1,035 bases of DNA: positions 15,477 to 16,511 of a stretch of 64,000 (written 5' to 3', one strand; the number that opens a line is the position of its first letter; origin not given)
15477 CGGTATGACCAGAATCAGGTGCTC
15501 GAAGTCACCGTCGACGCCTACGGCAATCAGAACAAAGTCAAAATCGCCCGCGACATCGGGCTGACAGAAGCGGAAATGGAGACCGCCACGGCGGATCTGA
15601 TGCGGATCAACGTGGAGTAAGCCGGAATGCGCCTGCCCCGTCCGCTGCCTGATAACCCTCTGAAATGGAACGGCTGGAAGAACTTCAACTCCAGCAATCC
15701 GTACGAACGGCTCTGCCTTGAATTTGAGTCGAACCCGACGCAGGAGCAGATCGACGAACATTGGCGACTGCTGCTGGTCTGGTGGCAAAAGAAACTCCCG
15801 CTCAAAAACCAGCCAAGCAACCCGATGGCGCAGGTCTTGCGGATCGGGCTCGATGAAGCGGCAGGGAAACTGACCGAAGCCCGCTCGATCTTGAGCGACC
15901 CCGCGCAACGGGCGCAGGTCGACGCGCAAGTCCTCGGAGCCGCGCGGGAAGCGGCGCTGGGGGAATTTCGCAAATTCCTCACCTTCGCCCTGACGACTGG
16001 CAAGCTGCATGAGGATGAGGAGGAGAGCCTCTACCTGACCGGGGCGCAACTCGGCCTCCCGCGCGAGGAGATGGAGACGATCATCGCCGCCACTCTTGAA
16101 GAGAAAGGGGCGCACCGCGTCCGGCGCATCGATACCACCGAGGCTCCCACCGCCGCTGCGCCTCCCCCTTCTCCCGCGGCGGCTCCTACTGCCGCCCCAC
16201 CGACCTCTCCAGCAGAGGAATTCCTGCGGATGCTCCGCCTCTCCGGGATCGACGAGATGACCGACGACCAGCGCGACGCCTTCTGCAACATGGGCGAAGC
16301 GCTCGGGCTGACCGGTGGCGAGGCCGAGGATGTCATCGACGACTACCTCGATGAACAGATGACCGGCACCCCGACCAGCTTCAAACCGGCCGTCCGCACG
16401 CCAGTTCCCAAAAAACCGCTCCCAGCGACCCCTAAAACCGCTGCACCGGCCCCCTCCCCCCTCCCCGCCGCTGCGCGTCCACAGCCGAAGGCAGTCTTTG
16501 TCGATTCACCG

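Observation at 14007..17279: Two-gene module: truncated Hsp70 plus an HPD-less J-like / Cys-less FGE-like partner (candidate undescribed chaperone-type sensing or conflict system)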

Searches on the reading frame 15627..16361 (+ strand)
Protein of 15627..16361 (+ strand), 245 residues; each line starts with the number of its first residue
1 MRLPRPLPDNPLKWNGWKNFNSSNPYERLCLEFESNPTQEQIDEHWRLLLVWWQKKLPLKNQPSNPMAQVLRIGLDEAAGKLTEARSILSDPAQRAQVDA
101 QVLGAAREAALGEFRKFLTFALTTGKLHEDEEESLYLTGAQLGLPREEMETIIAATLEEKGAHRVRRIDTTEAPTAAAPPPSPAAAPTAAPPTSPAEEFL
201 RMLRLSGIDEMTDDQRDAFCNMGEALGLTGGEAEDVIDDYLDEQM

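Call 19: find_related_loci(query=A2, collection=genome_contigs, flank=6000)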
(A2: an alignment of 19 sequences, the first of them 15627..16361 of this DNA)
Query A2 (245 aa) in genome_contigs; peptide patterns used: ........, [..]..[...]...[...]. (x = any residue, [..] = any of these).
464 stretches matched a pattern; 400 encode a relative of the query (tblastn E <= 1e-3); the best 80 are kept; 80 distinct loci.
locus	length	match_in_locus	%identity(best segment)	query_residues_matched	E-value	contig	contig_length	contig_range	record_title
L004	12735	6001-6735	63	1-245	3e-99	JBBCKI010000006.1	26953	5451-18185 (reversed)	MAG: Chthoniobacteraceae bacterium isolate MAG_CPB_33 P10B_000000002699, whole genome shotgun sequence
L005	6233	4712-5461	63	1-245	7e-99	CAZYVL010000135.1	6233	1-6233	MAG TPA_asm: uncultured Chthoniobacteraceae bacterium isolate SRP193066_co1_218 genome assembly, contig: NODE_11041_leng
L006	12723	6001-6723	65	1-245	1e-97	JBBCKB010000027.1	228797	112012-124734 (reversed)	MAG: Chthoniobacteraceae bacterium isolate MAG_CPB_12 P10B_000000015190, whole genome shotgun sequence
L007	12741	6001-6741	65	1-245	5e-94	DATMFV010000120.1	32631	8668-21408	MAG TPA_asm: Chthoniobacteraceae bacterium isolate SMAG_U13472 k141_114296, whole genome shotgun sequence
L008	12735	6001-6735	64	1-245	4e-94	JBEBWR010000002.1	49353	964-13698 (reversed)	MAG: Chthoniobacter flavus isolate T2.bin.293 NODE_1957_length_49353_cov_14.568035, whole genome shotgun sequence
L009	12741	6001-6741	62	1-245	8e-94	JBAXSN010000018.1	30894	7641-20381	MAG: Verrucomicrobiota bacterium isolate ELA610 MAG610_18, whole genome shotgun sequence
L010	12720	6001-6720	58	1-245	6e-91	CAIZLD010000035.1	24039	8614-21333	MAG: uncultured Spartobacteria bacterium isolate Loc080925-8m_bin-142 genome assembly, contig: bin-142:35/77, whole geno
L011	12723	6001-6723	58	1-245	9e-91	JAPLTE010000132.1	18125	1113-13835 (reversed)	MAG: Verrucomicrobia bacterium isolate LacPavin_0818_WC40_MAG_59_38 LacPavin_0818_WC40_scaffold_496285, whole genome sho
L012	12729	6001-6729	59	1-245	1e-88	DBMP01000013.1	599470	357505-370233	MAG TPA_asm: Spartobacteria bacterium UBA695 UBA695_contig_12, whole genome shotgun sequence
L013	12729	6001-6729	60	1-245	1e-87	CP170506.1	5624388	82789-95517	MAG: Chthoniobacteraceae bacterium isolate SH-KS-3 chromosome, complete genome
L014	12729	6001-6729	56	1-245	8e-86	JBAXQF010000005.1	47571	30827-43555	MAG: Verrucomicrobiota bacterium isolate ELA550 MAG550_5, whole genome shotgun sequence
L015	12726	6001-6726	55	1-245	3e-85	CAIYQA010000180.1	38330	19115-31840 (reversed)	MAG: uncultured Spartobacteria bacterium isolate MJ-time_bin-8667 genome assembly, contig: bin-8667:180/532, whole genom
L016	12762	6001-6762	54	1-243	7e-85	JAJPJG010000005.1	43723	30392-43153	MAG: Spartobacteria bacterium isolate Centralia_MAG_443 k107_23153980, whole genome shotgun sequence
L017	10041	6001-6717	58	1-245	2e-82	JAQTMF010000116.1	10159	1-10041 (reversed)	MAG: Chthoniobacteraceae bacterium isolate STA_34 NODE_13620_length_10159_cov_2.806220_Sandtown_A, whole genome shotgun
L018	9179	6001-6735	54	1-243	2e-82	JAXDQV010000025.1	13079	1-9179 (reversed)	MAG: Chthoniobacter sp. isolate BP_743 scaffold_7568, whole genome shotgun sequence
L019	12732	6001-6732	56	3-243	3e-82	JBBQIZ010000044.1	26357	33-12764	MAG: Chthoniobacterales bacterium isolate Co_metawrap_778 Cmw_778_k141_20896218_length_26357_cov_18.0000, whole genome s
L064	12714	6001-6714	52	2-243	6e-75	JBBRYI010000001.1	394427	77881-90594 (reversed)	MAG: Chthoniobacterales bacterium isolate La5_metabat2.048 La5_metabat2.048_K_1694077_L_394427_cov_34.1256, whole genome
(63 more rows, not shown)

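Call 25: predict_structure(alignment_id=A2)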
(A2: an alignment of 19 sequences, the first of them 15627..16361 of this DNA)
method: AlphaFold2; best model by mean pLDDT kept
length: 245 residues; sequences in the alignment: 19
mean_pLDDT: 87.5   pTM: 0.56
mean pLDDT of the five models: 87.5, 85.9, 85.9, 85.5, 84.8
residues with pLDDT >= 90: 175; 70-90: 45; 50-70: 5; < 50: 20
segments of 3 or more residues with pLDDT < 50: 170-189
pLDDT, mean of each block of 10 residues (from residue 1): 87 91 95 93 96 92 88 91 97 95 92 93 91 92 91 92 76 44 42 83 91 95 95 96 88
secondary structure, 60 per line:
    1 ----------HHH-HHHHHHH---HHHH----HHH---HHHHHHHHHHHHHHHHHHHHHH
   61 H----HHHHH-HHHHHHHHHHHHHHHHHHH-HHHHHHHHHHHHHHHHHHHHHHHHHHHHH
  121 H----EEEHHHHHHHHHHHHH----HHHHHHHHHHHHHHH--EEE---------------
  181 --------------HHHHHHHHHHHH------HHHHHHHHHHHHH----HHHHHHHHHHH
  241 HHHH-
elements in order: H15-21 H25-28 H39-61 H66-70 H72-90 H92-121 E126-128 H129-141 H146-160 E163-165 H195-206 H213-225 H230-244

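Call 28: fold_search(model_id=the predicted structure, library=pdb)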
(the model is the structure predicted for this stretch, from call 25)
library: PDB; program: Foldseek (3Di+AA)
matches with E <= 10: 9; with E <= 0.001: 0
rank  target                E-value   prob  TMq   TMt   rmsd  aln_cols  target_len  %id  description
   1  2dn9_MODEL_1_A        1.3e+00  0.96  0.23  0.62   4.2        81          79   27  Solution structure of J-domain from the DnaJ homolog, human Tid1 protein (released 2006-10-25)
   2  2ctq_MODEL_1_A        2.5e+00  0.87  0.24  0.48   4.0        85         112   20  Solution structure of J-domain from human DnaJ subfamily C menber 12 (released 2005-11-24)
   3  5zx1                  3.7e+00  0.89  0.22  0.56   2.2        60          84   30  Crystal structure of ENT domain from T. brucei (released 2019-05-22)
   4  2ej7_MODEL_1_A        4.3e+00  0.57  0.20  0.54   5.7        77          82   23  Solution structure of the DnaJ domain of the human protein HCG3, a hypothetical protein tmp_locus_21 (released 2007-09-18)
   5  1jpn_B                4.7e+00  0.03  0.14  0.12  16.0       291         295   14  GMPPNP Complex of SRP GTPase NG Domain (released 2002-02-02)
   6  9a58_A                6.0e+00  0.13  0.19  0.13  17.1       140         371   15  Integrative model of SIGA-RPOC by crosslinking MS and deep learning (released 2024-09-18)
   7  2dmt_MODEL_1_A        8.0e+00  0.16  0.15  0.37  15.0        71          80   14  Solution structure of the homeobox domain of Homeobox protein BarH-like 1 (released 2006-10-24)
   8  2da1_MODEL_1_A        8.8e+00  0.13  0.15  0.38  12.3        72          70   11  Solution structure of the first homeobox domain of AT-binding transcription factor 1 (ATBF1) (released 2006-06-13)
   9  9arj_B                9.7e+00  0.03  0.16  0.05  18.9       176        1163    9  CryoEM structure of BoNT-NTNH-OrfX2 complex from Clostridium botulinum E1, major class (released 2025-01-22)

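Call 37: search_protein_representatives(alignment_id=A2)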
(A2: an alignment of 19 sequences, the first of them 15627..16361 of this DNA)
Query: 19 sequences, 244 profile positions. Proteins with E-value up to 0.001 (for the whole library): 227; up to 1e-10: 115; up to 1e-30: 40. The best 150 are listed.
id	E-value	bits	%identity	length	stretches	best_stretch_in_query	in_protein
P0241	4.6e-100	351.2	-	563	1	2-243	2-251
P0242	2.5e-89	316.0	-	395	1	3-242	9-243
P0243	6.6e-89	314.6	-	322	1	3-243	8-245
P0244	2.9e-85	302.7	-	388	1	3-242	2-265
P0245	5.5e-85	301.8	-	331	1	3-243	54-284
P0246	3.3e-84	299.2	-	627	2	1-176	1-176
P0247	5.5e-82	292.0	-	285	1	2-243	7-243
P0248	6.2e-82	291.8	-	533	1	3-242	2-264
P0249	2.3e-77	276.8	-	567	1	1-241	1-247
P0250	4.0e-76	272.8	-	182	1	1-177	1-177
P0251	4.4e-70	253.0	-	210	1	2-213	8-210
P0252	3.9e-66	240.1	-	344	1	4-241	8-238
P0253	2.3e-58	214.6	-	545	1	1-238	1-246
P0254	1.7e-55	205.3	-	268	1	7-177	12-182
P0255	1.9e-53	198.5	-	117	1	1-114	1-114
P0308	8.3e-17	78.5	-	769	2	14-176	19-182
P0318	2.0e-15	74.0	-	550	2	16-175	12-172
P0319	2.2e-15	73.8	-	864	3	11-171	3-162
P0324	2.4e-14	70.5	-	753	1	23-170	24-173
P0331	3.3e-13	66.8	-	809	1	23-181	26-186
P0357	2.5e-10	57.3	-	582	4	111-175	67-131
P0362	1.3e-09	55.0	-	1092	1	6-174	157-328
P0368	4.7e-09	53.1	-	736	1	15-176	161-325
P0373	1.9e-08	51.1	-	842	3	16-170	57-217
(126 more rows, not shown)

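Call 39: search_protein_families(library=pfam, alignment_id=A5, max_evalue=0.001)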
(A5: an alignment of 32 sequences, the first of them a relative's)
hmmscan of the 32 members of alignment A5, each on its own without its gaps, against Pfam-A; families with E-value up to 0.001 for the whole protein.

A. member 1, P0308 (769 aa): 4 families
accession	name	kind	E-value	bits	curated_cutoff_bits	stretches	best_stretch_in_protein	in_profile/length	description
PF08308.17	PEGA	-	1.3e-09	38.2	20.8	1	704-752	3-50/71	PEGA domain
PF00226.36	DnaJ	-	1.8e-07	31.6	27.8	1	186-250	1-63/63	DnaJ domain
PF18984.5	DUF5717_N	-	9.7e-07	27.4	25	1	268-370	17-116/875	Family of unknown function (DUF5717)N-terminal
PF19190.6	BACON_2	-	0.00093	19.5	25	0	271-364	2-91/94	Viral BACON domain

B. families by the number of members that match (of 32 scanned): 35 families (the first 25 are shown)
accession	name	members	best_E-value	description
PF00226.36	DnaJ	15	3.8e-22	DnaJ domain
PF13180.12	PDZ_2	4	1.2e-28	PDZ domain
PF17820.7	PDZ_6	4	7.5e-20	PDZ domain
PF00595.29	PDZ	4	1.3e-17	PDZ domain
PF08308.17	PEGA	4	2.2e-11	PEGA domain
PF00515.34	TPR_1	3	1.3e-18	Tetratricopeptide repeat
PF07719.23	TPR_2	3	7.8e-16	Tetratricopeptide repeat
PF13181.12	TPR_8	3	7.6e-14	Tetratricopeptide repeat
PF13414.12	TPR_11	3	2e-13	TPR repeat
PF13424.12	TPR_12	3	2.5e-09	Tetratricopeptide repeat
PF18984.5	DUF5717_N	3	9.7e-07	Family of unknown function (DUF5717)N-terminal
PF13432.12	TPR_16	3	9.8e-06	Tetratricopeptide repeat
PF03781.23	FGE-sulfatase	2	3.5e-39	Sulfatase-modifying factor enzyme 1-like domain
PF13431.12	TPR_17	2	1.2e-09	Tetratricopeptide repeat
PF22544.2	HYDIN_VesB_CFA65-like_Ig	2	0.00024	HYDIN/CFA65/VesB-like, Ig-like domain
PF05099.18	TerB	1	8.7e-24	Tellurite resistance protein TerB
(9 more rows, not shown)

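Call 41: find_encoding_contigs(protein=P0331, flank=6000, max_places=2)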
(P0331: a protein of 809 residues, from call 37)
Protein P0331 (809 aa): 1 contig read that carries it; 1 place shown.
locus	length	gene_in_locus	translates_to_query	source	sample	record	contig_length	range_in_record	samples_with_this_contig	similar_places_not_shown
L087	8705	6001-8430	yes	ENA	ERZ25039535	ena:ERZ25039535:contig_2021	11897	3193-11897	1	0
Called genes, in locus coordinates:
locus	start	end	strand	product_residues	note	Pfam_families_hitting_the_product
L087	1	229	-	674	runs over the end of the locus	-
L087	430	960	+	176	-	-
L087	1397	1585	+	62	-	-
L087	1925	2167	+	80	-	PF12773:DZR (weak), PF13240:Zn_Ribbon_1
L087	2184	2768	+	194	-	-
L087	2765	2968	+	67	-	-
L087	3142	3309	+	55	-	-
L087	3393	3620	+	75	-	-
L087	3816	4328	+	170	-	PF01025:GrpE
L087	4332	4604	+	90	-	PF00012:HSP70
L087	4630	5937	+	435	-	PF00012:HSP70, PF06723:MreB_Mbl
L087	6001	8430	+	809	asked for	-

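Call 42: find_encoding_contigs(protein=P0324, flank=6000, max_places=2)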
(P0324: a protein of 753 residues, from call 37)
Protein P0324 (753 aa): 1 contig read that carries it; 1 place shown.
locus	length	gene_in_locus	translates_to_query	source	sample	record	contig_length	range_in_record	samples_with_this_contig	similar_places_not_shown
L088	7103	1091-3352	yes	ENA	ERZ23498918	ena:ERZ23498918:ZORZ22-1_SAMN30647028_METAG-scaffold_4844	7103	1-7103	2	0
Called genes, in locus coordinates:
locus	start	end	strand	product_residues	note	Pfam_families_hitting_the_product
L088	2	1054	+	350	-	?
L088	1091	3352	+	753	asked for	PF00226:DnaJ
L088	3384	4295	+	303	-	PF00515:TPR_1 (weak), PF13174:TPR_6 (faint), PF13181:TPR_8 (faint), PF21033:RMD1-3 (weak), PF00515:TPR_1 (weak), PF07719:TPR_2 (weak)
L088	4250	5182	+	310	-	PF00515:TPR_1 (weak), PF07719:TPR_2 (faint), PF13181:TPR_8 (faint)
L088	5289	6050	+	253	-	PF00515:TPR_1, PF07719:TPR_2, PF13181:TPR_8 (faint), PF13428:TPR_14 (faint), PF13414:TPR_11 (weak), PF13432:TPR_16 (weak), PF14853:Fis1_TPR_C (faint), PF14559:TPR_19 (weak)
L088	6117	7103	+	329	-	?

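Call 43: find_encoding_contigs(protein=P0319, flank=6000, max_places=2)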
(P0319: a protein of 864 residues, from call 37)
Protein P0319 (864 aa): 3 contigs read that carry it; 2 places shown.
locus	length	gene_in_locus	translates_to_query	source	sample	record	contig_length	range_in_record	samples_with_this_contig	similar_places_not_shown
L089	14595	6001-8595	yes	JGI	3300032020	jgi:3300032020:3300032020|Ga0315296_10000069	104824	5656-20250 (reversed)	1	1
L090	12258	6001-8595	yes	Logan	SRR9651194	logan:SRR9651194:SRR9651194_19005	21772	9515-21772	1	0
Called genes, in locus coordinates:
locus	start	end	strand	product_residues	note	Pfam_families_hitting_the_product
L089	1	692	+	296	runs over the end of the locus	-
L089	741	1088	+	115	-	-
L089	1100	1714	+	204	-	PF01694:Rhomboid, PF08551:DUF1751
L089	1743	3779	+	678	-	PF00012:HSP70, PF06723:MreB_Mbl, PF00092:VWA, PF13519:VWA_2, PF13768:VWA_3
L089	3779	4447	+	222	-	PF01025:GrpE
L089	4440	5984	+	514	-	PF00012:HSP70, PF06723:MreB_Mbl, PF00012:HSP70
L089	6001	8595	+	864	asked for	PF00226:DnaJ (faint), PF03781:FGE-sulfatase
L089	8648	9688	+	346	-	PF00515:TPR_1 (faint), PF07719:TPR_2 (faint)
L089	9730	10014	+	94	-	-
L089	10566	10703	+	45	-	-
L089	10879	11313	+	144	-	-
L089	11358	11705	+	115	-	-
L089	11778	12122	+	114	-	-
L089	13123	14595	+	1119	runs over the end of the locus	PF08378:NERD, PF24883:NPHP3_N (faint), PF20720:nSTAND3, PF05729:NACHT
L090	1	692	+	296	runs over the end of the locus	-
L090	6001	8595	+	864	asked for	PF00226:DnaJ (faint), PF03781:FGE-sulfatase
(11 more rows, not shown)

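Call 44: find_encoding_contigs(protein=P0318, flank=6000, max_places=2)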
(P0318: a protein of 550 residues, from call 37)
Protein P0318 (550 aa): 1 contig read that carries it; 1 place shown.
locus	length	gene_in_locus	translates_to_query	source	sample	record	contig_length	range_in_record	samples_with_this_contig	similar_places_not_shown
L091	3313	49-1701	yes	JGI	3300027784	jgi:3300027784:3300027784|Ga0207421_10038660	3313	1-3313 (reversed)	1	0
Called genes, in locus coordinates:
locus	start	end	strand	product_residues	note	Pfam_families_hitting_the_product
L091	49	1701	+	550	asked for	PF00226:DnaJ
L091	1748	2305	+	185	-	PF16656:Pur_ac_phosph_N (faint)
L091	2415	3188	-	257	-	PF01048:PNP_UDP_1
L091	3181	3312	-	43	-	?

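Call 45: find_encoding_contigs(protein=P0362, flank=6000, max_places=2)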
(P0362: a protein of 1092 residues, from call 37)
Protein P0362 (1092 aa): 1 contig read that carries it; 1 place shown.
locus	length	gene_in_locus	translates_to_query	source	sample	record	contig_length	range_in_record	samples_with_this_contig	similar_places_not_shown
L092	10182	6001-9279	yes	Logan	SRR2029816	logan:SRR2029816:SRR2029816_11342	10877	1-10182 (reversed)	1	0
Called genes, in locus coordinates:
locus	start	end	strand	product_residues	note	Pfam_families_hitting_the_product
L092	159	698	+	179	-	PF13384:HTH_23, PF13518:HTH_28, PF13551:HTH_29, PF13565:HTH_32 (weak)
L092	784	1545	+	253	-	PF13240:Zn_Ribbon_1 (weak)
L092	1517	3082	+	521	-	PF17032:Zn_ribbon_15 (faint), PF12773:DZR, PF13240:Zn_Ribbon_1 (faint), PF13248:Zn_ribbon_3 (faint), PF13424:TPR_12 (faint)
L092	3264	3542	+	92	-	-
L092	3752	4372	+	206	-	PF01025:GrpE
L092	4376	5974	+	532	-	PF00012:HSP70, PF06723:MreB_Mbl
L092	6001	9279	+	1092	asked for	-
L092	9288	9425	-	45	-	-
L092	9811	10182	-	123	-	?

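Call 57: find_encoding_contigs(protein=P0308, flank=7000, max_places=2)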
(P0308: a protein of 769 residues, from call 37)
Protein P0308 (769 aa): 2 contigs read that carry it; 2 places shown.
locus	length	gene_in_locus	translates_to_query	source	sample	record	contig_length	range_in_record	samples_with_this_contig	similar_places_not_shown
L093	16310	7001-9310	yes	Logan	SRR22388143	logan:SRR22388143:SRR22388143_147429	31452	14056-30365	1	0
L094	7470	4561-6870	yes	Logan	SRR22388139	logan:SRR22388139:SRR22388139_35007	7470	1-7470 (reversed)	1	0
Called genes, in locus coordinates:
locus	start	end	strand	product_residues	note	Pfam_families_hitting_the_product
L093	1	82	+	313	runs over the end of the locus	PF18631:Cucumopine_C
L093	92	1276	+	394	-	PF01979:Amidohydro_1, PF07969:Amidohydro_3 (weak)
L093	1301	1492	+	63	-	-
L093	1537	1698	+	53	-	-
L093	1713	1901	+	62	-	-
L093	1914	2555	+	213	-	PF08551:DUF1751 (weak), PF01694:Rhomboid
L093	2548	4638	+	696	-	PF00012:HSP70, PF06723:MreB_Mbl, PF02782:FGGY_C (faint), PF00362:Integrin_beta (faint), PF00092:VWA (weak), PF25106:VWA_4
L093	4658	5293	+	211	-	PF01025:GrpE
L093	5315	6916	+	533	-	PF00012:HSP70, PF06723:MreB_Mbl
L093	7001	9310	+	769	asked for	PF00226:DnaJ (weak), PF18984:DUF5717_N (weak), PF08308:PEGA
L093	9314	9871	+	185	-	-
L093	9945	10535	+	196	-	-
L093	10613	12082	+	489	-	-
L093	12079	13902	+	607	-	PF17680:FlgO, PF03783:CsgG (weak)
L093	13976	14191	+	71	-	-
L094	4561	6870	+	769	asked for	PF00226:DnaJ (weak), PF18984:DUF5717_N (weak), PF08308:PEGA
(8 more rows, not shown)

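Call 58: find_encoding_contigs(protein=P0368, flank=7000, max_places=2)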
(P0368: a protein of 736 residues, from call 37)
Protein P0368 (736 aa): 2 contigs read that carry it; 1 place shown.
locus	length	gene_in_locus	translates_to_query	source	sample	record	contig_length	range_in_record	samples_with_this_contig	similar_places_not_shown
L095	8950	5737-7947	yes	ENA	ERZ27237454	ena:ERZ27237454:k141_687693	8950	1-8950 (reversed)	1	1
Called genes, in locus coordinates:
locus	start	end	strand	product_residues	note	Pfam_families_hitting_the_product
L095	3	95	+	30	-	?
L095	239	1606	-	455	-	PF00486:Trans_reg_C (weak), PF13428:TPR_14 (faint), PF00515:TPR_1 (faint), PF07719:TPR_2 (faint), PF13181:TPR_8 (faint), PF13414:TPR_11 (faint), PF14559:TPR_19 (faint), PF13432:TPR_16 (weak), +1 more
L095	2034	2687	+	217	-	PF00515:TPR_1 (faint), PF13181:TPR_8 (faint), PF07719:TPR_2 (weak)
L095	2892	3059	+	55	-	-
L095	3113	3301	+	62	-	-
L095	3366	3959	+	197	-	PF01025:GrpE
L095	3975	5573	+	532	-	PF00012:HSP70, PF06723:MreB_Mbl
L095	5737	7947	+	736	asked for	-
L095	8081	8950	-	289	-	?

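Call 59: find_encoding_contigs(protein=P0373, flank=7000, max_places=2)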
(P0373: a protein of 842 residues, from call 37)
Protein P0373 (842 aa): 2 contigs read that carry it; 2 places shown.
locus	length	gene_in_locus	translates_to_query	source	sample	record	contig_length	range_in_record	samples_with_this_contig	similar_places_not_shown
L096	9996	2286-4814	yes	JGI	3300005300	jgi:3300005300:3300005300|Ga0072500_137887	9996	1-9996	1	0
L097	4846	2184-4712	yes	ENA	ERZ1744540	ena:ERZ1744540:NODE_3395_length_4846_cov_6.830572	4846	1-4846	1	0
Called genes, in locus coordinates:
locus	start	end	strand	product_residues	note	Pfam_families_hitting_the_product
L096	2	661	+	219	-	?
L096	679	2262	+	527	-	PF00012:HSP70, PF06723:MreB_Mbl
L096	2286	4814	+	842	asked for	-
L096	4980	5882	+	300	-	PF08239:SH3_3 (faint)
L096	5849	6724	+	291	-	PF08239:SH3_3 (weak)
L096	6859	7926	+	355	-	PF03734:YkuD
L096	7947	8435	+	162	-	-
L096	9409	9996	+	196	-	?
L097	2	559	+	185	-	?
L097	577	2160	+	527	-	PF00012:HSP70, PF06723:MreB_Mbl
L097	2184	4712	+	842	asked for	-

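Call 79: search_protein_families(library=pfam, proteins=[L019:3472-4320:+, L064:3560-4297:+], max_evalue=0.01)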
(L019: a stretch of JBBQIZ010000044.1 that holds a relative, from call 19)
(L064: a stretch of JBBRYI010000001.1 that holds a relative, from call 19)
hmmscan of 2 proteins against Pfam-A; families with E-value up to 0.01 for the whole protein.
L019:3472-4320:+ (282 aa): 1 family
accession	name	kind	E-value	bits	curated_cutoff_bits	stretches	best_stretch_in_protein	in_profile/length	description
PF01025.24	GrpE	-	7e-08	32.8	25.8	1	145-266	61-165/165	GrpE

L064:3560-4297:+ (245 aa): 2 families
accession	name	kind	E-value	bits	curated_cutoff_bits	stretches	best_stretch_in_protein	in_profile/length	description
PF01025.24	GrpE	-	4.2e-13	49.7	25.8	1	87-240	17-162/165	GrpE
PF08192.17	Peptidase_S64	-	0.00031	19.8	23.6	1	26-227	148-333/692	Peptidase family S64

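Call 85: find_related_loci(query=A2, collection=viral_contigs, flank=5000)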
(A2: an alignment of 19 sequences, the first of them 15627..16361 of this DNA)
Query A2 (245 aa) in viral_contigs; peptide patterns used: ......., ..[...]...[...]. (x = any residue, [..] = any of these).
43 stretches matched a pattern, but none encodes a relative of the query by tblastn (E <= 1e-3).
